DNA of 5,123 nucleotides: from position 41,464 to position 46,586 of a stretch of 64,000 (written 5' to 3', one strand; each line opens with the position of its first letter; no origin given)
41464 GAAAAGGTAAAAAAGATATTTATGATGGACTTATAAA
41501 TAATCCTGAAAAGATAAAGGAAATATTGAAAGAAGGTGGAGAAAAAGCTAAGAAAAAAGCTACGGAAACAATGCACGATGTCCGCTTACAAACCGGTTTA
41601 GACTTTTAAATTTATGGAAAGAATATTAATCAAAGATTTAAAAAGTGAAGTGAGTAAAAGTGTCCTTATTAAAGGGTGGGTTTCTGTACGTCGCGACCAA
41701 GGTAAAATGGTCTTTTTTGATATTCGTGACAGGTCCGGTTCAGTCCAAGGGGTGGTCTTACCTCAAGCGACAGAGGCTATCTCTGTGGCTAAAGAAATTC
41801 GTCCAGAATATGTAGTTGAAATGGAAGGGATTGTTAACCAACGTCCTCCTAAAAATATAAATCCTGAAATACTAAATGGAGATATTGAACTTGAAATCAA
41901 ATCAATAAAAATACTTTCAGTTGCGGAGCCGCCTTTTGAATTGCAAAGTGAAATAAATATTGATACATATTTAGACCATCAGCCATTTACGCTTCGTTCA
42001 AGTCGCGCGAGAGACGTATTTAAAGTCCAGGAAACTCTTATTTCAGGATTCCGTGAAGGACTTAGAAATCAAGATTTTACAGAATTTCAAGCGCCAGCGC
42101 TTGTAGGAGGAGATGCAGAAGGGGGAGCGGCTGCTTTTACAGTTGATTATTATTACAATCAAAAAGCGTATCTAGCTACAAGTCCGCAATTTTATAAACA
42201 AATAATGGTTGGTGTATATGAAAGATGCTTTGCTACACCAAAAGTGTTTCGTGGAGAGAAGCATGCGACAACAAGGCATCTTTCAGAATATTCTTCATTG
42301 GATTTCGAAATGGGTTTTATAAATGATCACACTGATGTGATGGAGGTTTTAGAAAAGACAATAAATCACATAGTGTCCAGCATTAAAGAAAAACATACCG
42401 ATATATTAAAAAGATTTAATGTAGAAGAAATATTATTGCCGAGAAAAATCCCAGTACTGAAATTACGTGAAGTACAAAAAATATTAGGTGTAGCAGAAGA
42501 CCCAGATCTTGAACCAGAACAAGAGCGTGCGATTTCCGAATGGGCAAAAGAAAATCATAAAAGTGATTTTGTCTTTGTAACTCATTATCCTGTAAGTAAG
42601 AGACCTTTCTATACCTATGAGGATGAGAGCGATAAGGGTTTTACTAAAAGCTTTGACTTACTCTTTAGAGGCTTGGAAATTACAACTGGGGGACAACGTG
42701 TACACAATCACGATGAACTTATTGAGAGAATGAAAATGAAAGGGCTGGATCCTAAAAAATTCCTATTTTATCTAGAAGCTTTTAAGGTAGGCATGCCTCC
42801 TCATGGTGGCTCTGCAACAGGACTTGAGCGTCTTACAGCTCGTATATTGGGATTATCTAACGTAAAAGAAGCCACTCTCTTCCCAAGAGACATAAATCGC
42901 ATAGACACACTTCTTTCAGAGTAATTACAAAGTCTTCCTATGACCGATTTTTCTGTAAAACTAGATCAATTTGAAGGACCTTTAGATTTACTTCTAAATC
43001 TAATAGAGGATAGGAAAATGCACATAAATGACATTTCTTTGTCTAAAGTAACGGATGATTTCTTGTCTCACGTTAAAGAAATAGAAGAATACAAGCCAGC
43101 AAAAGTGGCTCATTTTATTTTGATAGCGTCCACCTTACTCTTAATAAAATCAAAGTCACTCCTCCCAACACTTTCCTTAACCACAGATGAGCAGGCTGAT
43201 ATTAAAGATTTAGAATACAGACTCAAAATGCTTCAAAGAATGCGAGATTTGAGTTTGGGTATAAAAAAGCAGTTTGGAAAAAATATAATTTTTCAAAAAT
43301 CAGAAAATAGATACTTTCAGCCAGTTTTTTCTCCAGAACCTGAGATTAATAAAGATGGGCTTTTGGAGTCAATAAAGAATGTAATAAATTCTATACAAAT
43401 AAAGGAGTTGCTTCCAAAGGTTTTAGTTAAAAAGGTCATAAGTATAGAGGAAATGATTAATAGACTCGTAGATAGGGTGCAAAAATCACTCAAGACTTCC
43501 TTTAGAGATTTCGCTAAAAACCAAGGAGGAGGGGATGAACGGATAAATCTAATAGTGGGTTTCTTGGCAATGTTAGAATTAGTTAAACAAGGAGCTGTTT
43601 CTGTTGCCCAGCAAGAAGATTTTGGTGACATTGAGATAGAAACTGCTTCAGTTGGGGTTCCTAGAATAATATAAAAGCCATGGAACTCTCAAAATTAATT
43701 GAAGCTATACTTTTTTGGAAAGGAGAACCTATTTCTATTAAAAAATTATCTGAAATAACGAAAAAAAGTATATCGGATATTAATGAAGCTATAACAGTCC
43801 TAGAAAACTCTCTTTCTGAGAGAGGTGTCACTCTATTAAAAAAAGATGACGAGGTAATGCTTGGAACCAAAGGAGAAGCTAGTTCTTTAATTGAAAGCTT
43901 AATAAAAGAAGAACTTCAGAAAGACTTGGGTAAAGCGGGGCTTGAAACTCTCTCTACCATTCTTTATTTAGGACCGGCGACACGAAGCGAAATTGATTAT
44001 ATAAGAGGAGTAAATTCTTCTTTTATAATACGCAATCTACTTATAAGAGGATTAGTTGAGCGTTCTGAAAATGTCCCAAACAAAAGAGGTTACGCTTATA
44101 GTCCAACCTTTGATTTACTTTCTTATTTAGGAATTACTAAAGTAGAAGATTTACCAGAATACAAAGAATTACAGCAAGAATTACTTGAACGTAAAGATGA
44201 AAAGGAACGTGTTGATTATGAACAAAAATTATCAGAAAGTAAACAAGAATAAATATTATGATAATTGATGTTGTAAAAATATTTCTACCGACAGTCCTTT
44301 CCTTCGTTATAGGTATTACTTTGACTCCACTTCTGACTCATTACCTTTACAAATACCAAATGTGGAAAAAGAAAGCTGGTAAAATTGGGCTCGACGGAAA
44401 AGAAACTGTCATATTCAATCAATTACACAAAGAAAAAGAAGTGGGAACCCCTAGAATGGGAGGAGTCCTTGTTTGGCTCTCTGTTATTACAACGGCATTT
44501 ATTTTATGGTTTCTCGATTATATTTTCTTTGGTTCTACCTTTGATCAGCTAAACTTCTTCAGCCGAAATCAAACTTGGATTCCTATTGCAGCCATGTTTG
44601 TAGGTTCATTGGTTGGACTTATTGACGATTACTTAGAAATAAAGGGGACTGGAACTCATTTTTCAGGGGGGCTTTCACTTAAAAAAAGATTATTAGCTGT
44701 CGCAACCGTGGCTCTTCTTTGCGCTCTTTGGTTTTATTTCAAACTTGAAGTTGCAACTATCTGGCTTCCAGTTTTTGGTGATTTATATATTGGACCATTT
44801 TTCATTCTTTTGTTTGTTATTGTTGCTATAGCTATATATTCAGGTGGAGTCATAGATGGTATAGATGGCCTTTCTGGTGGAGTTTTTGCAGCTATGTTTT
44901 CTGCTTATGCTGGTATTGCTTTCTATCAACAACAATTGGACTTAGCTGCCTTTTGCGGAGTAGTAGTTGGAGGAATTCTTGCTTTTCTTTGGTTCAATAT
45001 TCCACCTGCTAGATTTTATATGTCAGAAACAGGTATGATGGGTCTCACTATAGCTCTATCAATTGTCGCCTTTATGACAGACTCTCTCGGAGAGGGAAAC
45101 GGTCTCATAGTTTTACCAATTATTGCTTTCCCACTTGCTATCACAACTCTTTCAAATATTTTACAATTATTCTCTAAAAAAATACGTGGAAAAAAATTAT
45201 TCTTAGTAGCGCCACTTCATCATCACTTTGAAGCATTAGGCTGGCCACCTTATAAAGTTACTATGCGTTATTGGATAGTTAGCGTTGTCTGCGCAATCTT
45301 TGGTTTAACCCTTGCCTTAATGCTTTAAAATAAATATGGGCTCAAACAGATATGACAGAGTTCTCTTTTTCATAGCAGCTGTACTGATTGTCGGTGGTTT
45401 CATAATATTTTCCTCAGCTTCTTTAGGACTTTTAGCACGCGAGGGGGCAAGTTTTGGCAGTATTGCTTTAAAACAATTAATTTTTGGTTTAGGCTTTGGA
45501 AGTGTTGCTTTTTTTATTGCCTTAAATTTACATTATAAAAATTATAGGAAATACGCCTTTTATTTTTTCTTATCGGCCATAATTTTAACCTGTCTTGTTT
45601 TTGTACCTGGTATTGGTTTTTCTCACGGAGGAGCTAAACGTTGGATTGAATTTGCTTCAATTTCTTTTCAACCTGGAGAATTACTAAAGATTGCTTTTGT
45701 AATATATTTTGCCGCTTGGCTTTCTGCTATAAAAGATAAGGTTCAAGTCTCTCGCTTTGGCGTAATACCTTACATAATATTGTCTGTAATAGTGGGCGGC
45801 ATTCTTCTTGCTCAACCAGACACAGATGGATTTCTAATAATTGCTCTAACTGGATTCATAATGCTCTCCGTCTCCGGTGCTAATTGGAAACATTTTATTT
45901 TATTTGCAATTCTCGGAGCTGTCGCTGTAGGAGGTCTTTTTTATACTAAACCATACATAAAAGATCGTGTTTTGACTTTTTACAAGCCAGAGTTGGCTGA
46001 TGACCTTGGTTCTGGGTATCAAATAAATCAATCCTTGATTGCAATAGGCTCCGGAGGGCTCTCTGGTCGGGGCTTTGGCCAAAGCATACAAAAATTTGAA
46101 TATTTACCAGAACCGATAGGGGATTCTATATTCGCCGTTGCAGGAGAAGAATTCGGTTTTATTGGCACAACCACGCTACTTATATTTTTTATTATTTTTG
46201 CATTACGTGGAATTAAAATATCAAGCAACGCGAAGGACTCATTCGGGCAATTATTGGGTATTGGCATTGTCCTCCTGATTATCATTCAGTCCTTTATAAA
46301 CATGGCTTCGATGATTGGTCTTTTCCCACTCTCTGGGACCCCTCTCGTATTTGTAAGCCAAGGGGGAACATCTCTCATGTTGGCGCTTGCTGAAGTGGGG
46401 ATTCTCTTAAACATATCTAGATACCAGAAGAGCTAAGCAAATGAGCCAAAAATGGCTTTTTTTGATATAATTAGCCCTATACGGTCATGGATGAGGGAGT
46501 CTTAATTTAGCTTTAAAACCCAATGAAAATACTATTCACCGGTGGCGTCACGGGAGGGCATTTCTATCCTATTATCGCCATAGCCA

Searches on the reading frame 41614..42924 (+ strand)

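Call 23: search_protein_families(library=ncbifam, proteins=[window:41614-42924:+], max_evalue=0.00001)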
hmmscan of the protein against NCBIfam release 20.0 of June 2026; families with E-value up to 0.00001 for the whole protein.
window:41614-42924:+ (436 aa): 17 families
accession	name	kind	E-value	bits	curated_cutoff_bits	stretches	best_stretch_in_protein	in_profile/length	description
NF003483.0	PRK05159.1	equivalog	3e-136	454.8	353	1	1-430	3-436/438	aspartate--tRNA(Asn) ligase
TIGR00458.1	aspS_nondisc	equivalog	6e-100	335.2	368.4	1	7-430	4-426/428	aspartate--tRNA(Asn) ligase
NF001750.0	PRK00476.1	equivalog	1.6e-69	234.7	443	2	10-268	14-277/590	aspartate--tRNA ligase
TIGR00457.1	asnS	equivalog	7.5e-67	226.1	342.6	1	5-431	7-454/455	asparagine--tRNA ligase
NF003037.0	PRK03932.1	equivalog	8.4e-66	222.8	414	1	2-431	2-450/451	asparagine--tRNA ligase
TIGR00459.1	aspS_bact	equivalog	8.4e-63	212.6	373.85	2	3-305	4-294/586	aspartate--tRNA ligase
NF005052.0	PRK06462.1-1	equivalog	3.9e-39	134.7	368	1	117-425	30-345/353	asparagine synthetase A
NF009460.0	PRK12820.1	equivalog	2.4e-35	121.8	1379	2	10-250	31-287/723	bifunctional aspartyl-tRNA synthetase/aspartyl/glutamyl-tRNA amidotransferase subunit C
NF001756.1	PRK00484.1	subfamily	1.3e-31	109.8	468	1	11-424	48-483/488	lysine--tRNA ligase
NF005054.0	PRK06462.1-4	equivalog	4.4e-29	101.6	309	1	124-425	13-310/318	asparagine synthetase A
TIGR00499.1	lysS_bact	equivalog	1.2e-24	86.9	427.6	1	11-300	50-331/496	lysine--tRNA ligase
NF002821.0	PRK02983.1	equivalog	8.3e-18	63.8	742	1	9-300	654-945/1102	bifunctional lysylphosphatidylglycerol synthetase/lysine--tRNA ligase LysX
NF005053.0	PRK06462.1-3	equivalog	5.9e-17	62.1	322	1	181-431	15-271/274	asparagine synthetase A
TIGR00462.1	genX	equivalog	9.4e-16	58.1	286.9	1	140-422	5-303/304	EF-P lysine aminoacylase EpmA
NF006828.0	PRK09350.1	equivalog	2.5e-15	56.5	264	1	181-426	67-323/325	elongation factor P--(R)-beta-lysine ligase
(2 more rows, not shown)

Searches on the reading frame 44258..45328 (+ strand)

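Call 23: search_protein_families(library=ncbifam, proteins=[window:44258-45328:+], max_evalue=0.00001)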
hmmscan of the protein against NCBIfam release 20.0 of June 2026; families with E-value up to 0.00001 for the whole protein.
window:44258-45328:+ (356 aa): 3 families
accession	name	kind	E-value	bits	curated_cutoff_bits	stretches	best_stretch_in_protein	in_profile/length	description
TIGR00445.1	mraY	equivalog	4.5e-40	138.1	192.05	1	56-351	28-316/321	phospho-N-acetylmuramoyl-pentapeptide-transferase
NF053644.1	MraY_archaea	equivalog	3.2e-16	59.6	450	1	173-350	173-340/340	pseudomurein biosynthesis MraY family phospho-N-acetylmuramoyl-pentapeptide-transferase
TIGR02380.1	ECA_wecA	exception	3.2e-08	33.1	326.05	1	108-350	69-306/346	UDP-N-acetylglucosamine--undecaprenyl-phosphate N-acetylglucosaminephosphotransferase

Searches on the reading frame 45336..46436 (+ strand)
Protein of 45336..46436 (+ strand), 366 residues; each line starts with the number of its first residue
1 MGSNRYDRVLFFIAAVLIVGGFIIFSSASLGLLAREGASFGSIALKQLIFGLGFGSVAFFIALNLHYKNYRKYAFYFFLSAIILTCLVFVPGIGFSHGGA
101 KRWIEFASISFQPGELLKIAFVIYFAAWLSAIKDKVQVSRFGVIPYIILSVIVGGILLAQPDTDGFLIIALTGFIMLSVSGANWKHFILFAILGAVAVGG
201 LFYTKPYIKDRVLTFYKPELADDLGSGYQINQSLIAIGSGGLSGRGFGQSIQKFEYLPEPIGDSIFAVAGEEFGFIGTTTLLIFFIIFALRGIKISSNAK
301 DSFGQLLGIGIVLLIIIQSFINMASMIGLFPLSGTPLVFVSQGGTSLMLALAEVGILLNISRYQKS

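Call 23: search_protein_families(library=ncbifam, proteins=[window:45336-46436:+], max_evalue=0.00001)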
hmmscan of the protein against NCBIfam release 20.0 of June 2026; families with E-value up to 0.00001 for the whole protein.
window:45336-46436:+ (366 aa): 6 families
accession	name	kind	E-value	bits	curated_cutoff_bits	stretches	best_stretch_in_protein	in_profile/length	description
TIGR02614.1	ftsW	equivalog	1.8e-93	313.5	337.5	1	7-363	1-356/357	putative lipid II flippase FtsW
TIGR02615.1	spoVE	exception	2.2e-87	293.8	448.8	1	8-362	2-354/354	stage V sporulation protein E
TIGR02210.1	rodA_shape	equivalog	5.8e-78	262.5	336.7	1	10-362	5-354/357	rod shape-determining protein RodA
NF008042.0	PRK10774.1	equivalog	8.4e-57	193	493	1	6-360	35-388/405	cell division protein FtsW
NF008060.0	PRK10794.1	equivalog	7.3e-53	179.8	590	1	10-365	21-364/370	peptidoglycan glycosyltransferase MrdB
NF037961.1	RodA_shape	subfamily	8.1e-37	127.5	150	2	226-349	272-396/415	rod shape-determining protein RodA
